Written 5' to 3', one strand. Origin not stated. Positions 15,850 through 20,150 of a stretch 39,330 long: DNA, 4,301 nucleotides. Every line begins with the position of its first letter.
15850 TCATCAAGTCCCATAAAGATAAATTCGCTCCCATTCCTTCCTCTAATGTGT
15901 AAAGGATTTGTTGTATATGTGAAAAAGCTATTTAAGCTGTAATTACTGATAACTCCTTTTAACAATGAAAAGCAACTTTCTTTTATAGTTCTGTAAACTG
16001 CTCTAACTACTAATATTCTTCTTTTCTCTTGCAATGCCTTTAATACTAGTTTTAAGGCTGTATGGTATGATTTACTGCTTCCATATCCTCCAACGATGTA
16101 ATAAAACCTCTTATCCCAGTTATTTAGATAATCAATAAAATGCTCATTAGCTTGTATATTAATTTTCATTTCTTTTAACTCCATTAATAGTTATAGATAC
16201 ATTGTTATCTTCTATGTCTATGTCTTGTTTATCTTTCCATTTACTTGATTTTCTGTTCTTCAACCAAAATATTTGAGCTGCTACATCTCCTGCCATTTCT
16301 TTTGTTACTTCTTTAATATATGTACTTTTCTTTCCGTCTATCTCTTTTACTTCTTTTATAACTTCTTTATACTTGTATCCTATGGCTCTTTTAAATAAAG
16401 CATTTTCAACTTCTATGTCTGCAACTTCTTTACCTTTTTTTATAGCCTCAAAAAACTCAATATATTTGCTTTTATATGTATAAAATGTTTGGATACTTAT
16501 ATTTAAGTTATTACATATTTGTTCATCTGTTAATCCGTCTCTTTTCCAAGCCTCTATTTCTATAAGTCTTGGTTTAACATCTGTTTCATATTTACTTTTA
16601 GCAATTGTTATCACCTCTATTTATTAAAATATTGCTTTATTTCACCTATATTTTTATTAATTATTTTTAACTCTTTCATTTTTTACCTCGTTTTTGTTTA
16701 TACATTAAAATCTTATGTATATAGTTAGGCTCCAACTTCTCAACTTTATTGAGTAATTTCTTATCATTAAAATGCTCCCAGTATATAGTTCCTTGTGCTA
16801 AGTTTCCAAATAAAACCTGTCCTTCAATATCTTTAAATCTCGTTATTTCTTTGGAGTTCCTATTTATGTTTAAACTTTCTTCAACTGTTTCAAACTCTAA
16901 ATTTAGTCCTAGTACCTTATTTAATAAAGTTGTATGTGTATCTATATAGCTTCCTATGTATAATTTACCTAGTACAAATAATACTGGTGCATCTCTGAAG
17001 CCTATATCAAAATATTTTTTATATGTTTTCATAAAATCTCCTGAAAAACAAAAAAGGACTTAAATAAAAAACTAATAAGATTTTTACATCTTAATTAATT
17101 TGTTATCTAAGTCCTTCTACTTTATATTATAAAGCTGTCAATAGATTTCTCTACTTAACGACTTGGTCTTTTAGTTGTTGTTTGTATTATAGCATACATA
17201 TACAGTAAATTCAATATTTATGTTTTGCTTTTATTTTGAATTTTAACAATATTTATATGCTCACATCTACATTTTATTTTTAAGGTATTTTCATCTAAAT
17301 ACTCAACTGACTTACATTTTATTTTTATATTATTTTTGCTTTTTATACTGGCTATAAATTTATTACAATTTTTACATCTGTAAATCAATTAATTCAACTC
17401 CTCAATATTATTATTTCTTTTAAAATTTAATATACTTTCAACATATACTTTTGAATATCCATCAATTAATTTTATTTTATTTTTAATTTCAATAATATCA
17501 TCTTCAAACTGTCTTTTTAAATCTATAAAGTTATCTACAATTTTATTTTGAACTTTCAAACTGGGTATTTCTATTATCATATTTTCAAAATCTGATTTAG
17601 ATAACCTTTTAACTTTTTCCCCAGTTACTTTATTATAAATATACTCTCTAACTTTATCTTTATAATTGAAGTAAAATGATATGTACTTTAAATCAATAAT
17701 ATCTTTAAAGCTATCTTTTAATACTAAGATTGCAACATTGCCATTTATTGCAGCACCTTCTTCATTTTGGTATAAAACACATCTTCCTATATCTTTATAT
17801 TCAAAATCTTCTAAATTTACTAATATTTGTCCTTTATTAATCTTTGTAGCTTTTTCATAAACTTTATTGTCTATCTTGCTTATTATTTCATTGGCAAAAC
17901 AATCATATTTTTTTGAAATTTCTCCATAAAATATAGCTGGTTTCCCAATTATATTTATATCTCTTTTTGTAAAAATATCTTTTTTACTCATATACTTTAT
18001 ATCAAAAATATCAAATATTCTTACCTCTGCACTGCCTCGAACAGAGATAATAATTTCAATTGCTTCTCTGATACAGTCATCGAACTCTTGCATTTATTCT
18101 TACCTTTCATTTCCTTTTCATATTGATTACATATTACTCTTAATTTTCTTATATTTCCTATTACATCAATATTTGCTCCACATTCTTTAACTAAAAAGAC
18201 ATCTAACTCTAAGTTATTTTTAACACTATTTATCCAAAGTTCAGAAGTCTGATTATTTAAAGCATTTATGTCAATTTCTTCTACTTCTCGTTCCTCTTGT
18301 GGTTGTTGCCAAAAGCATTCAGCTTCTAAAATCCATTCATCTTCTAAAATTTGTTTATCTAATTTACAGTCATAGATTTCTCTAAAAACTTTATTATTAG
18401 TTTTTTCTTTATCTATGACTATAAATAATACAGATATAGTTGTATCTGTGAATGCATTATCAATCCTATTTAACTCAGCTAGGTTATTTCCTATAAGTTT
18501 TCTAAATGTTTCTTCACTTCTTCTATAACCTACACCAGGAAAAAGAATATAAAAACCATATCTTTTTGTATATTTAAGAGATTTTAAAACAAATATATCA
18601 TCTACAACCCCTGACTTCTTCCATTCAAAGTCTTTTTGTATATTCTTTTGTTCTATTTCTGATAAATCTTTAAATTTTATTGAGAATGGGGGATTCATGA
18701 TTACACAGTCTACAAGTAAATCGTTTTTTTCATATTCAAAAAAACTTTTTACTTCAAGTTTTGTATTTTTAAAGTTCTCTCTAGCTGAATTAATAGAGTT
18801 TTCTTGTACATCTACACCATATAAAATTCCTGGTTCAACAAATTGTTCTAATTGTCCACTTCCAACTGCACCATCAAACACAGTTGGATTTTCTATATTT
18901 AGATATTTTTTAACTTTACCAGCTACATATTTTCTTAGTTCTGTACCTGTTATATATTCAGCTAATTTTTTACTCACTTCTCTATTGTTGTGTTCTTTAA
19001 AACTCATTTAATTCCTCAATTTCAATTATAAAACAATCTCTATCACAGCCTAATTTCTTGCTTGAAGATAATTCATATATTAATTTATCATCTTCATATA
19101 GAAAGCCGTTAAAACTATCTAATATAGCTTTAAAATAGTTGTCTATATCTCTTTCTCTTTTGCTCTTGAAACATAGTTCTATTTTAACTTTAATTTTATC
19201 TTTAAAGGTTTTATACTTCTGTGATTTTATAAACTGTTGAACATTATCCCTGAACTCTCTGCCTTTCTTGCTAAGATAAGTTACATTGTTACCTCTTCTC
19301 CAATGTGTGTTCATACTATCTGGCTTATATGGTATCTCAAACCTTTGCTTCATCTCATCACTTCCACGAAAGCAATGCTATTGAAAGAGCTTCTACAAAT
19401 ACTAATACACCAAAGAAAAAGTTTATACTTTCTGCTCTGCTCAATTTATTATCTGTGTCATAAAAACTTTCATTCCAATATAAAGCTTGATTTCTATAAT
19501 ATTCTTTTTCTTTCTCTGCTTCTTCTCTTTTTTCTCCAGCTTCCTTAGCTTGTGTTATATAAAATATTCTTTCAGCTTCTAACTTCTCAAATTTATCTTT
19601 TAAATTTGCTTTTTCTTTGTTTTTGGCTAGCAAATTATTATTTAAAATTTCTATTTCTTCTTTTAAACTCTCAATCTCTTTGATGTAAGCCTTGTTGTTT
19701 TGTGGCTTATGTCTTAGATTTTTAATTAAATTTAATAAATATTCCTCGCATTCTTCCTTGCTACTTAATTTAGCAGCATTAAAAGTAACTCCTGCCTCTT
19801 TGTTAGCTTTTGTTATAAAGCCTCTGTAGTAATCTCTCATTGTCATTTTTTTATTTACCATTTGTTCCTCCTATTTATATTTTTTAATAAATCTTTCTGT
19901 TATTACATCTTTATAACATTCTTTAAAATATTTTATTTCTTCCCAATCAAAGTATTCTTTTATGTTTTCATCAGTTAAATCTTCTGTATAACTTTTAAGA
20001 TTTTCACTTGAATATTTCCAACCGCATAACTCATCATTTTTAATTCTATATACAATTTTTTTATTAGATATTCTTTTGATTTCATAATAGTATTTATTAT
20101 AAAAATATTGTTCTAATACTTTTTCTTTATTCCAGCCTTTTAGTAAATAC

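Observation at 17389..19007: Orphan Type I-like methyltransferase plus half-HsdS specificity subunit, with no restriction subunit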

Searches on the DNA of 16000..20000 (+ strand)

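Call 7: search_dna_similar(query=window:16000-20000:+, collection=phages, mode=distant, max_rows=20)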
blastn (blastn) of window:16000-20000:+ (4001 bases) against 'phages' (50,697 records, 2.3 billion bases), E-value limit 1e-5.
Records with a match: 47; places in all: 47; records where one place covers at least 80% of the query: 0.
Best place of each record, by identity: 80-90% 17; 60-80% 30.
By first word of the organism name: Lactococcus 23; Fusobacterium 6; Clostridium 6; Enterococcus 6; Streptococcus 2; Terrisporobacter 1; Clostridioides 1; Dulem 1; Bacteriophage 1.
By host as written in the record: Lactococcus lactis SMQ-86 10; Lactococcus lactis 6; Fusobacterium nucleatum 5; - 5; Enterococcus faecalis 5; Clostridium tetani ATCC 453 2; Clostridium tetani ATCC 9441 2; Lactococcus lactis DGCC7180 2; and 9 more.
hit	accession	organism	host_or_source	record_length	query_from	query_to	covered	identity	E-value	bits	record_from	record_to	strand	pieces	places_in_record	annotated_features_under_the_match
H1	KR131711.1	Fusobacterium phage Funu2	Fusobacterium nucleatum 7_1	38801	1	3887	47%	85.7%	0e+0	2175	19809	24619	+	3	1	hypothetical protein (x6) | terminase small subunit | endodeoxyribonuclease RusA | terminase large subunit | replicative DNA helicase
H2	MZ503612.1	Fusobacterium phage FNU_1P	Fusobacterium nucleatum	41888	1495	3008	38%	75.4%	0e+0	1033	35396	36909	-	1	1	N-6 DNA methylase | restriction endonuclease subunit S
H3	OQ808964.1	Fusobacterium phage vB_FnuS_FNU4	Fusobacterium nucleatum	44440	3010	3892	22%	70.2%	2e-112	415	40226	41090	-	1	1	hypothetical protein (x2) | putative endodeoxyribonuclease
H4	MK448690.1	Streptococcus phage Javan169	Streptococcus dysgalactiae UT-5354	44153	2364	2999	16%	65.9%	9e-28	133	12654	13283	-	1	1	N-6 DNA methylase | HNH endonuclease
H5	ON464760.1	Fusobacterium phage JD-Fnp2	Fusobacterium nucleatum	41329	2638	3008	9%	86.0%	5e-119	435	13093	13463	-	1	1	DUF3310 domain-containing protein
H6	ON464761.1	Fusobacterium phage JD-Fnp3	Fusobacterium nucleatum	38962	2638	3008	9%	86.0%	5e-119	435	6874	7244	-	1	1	N-6 DNA methylase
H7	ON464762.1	Fusobacterium phage JD-Fnp5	Fusobacterium nucleatum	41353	2638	3008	9%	86.0%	5e-119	435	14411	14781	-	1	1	N-6 DNA methylase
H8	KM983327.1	Clostridium phage phiCT453A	Clostridium tetani ATCC 453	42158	213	606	9%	71.3%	4e-19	168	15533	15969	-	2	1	transposase/terminase small subunit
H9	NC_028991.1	Clostridium phage phiCT453A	Clostridium tetani ATCC 453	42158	213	606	9%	71.3%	4e-19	168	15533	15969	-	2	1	terminase small subunit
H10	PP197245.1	Terrisporobacter phage TVCOM_ph1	Terrisporobacter sp. COM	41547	213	567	9%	66.6%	3e-14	89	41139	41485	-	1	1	similar to terminase small subunit; circularly permutated genome; the ...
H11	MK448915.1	Streptococcus phage Javan350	Streptococcus oralis AZ_3a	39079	2365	2699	8%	68.5%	2e-24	123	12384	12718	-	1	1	hypothetical protein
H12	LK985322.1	Clostridium phage phiCDHM19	-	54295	226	544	8%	65.6%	7e-10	73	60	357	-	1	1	phiCDHM19_gp1: putative terminase small subunit protein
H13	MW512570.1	Clostridioides phage CD1801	Clostridioides difficile CD1801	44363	226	544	8%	65.6%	7e-10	73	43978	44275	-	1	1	transposase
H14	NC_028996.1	Clostridium phage phiCDHM19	-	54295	226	544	8%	65.6%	7e-10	73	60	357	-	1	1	phiCDHM19_gp1: terminase small subunit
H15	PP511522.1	Dulem virus 35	Varecia variegata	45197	224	543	8%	65.3%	2e-11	79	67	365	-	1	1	terminase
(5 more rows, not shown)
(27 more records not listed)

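Call 9: get_annotated_region(hit=H1, flank=1500)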
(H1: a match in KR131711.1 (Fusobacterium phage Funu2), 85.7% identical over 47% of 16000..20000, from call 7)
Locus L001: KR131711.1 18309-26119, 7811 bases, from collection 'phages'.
description: Fusobacterium phage Funu2 supercont1.1, partial genome.
organism: Fusobacterium phage Funu2 (NCBI taxid 1640978)
taxonomy: Viruses; Duplodnaviria; Heunggongvirae; Uroviricota; Caudoviricetes
host: Fusobacterium nucleatum 7_1; source: -; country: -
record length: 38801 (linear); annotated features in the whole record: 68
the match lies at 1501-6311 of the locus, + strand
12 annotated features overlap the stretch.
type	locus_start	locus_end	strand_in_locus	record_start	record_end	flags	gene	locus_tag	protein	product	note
CDS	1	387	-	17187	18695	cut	-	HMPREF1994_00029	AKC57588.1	hypothetical protein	-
CDS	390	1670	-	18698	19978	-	-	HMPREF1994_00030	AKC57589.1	terminase large subunit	-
CDS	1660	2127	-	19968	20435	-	-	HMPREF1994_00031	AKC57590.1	terminase small subunit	-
CDS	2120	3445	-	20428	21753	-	-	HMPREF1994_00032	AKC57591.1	hypothetical protein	-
CDS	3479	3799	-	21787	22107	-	-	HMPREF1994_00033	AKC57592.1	hypothetical protein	-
CDS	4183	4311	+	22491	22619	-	-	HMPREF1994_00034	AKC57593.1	hypothetical protein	-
CDS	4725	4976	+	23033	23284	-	-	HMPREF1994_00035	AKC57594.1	hypothetical protein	-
CDS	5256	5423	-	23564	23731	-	-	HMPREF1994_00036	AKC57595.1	hypothetical protein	-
CDS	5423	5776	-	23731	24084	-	-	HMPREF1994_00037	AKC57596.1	endodeoxyribonuclease RusA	-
CDS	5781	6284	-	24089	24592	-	-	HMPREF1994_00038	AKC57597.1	hypothetical protein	-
CDS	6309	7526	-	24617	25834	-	-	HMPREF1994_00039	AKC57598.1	replicative DNA helicase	-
CDS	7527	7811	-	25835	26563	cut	-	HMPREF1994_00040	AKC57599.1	hypothetical protein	-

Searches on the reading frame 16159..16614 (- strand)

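Call 3: search_protein_families(library=pfam, proteins=[window:16159-16614:-], max_evalue=0.1)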
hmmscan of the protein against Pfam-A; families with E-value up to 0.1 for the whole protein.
window:16159-16614:- (151 aa): 5 families
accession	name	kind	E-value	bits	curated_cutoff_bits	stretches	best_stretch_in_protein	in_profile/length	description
PF01527.26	HTH_Tnp_1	-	0.0049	17.5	24.1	1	7-77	5-73/75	Transposase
PF13518.12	HTH_28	-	0.01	16.3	25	1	21-53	7-38/52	Helix-turn-helix domain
PF07374.17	DUF1492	-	0.021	15.4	21.5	0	28-50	72-94/100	Protein of unknown function (DUF1492)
PF16677.11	GP3_package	-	0.033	14.8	29.4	0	33-71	39-78/105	DNA-packaging protein gp3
PF13384.12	HTH_23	-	0.072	13.4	24.6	0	24-51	15-41/50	Homeodomain-like domain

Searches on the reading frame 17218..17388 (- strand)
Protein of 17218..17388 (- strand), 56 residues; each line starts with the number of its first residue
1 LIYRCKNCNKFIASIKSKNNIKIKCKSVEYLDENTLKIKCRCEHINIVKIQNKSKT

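Call 3: search_protein_families(library=pfam, proteins=[window:17218-17388:-], max_evalue=0.1)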
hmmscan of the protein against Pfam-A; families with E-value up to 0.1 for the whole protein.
window:17218-17388:- (56 aa): 2 families
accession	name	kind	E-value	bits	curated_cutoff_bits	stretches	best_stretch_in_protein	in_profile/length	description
PF10122.14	Zn_ribbon_Com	-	0.055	13.4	22.9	0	4-25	6-27/52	Mu-like prophage protein Com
PF17657.6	DNA_pol3_finger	-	0.075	12.8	22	1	10-51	7-48/166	Bacterial DNA polymerase III alpha subunit finger domain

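Call 4: search_protein_families(library=ncbifam, proteins=[window:17218-17388:-], max_evalue=0.1)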
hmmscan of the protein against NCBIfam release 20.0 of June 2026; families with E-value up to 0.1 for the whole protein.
window:17218-17388:- (56 aa): 1 family
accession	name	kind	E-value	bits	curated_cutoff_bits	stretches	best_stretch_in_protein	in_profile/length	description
NF043000.1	carsnrspmd_synth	equivalog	0.05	12.8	800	1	6-49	37-80/405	carboxynorspermidine synthase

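Call 28: search_protein_families(library=padloc, proteins=[window:17218-17388:-], max_evalue=0.01)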
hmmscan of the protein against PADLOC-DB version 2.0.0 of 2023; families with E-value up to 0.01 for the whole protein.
window:17218-17388:- (56 aa): 0 families

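Call 29: search_protein_families(library=phrogs, proteins=[window:17218-17388:-], max_evalue=0.001)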
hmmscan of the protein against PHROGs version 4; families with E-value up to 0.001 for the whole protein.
window:17218-17388:- (56 aa): 1 family
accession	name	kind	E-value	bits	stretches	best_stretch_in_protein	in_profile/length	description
phrog_6417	-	other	5e-06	27.4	0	3-26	8-31/68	translational regulator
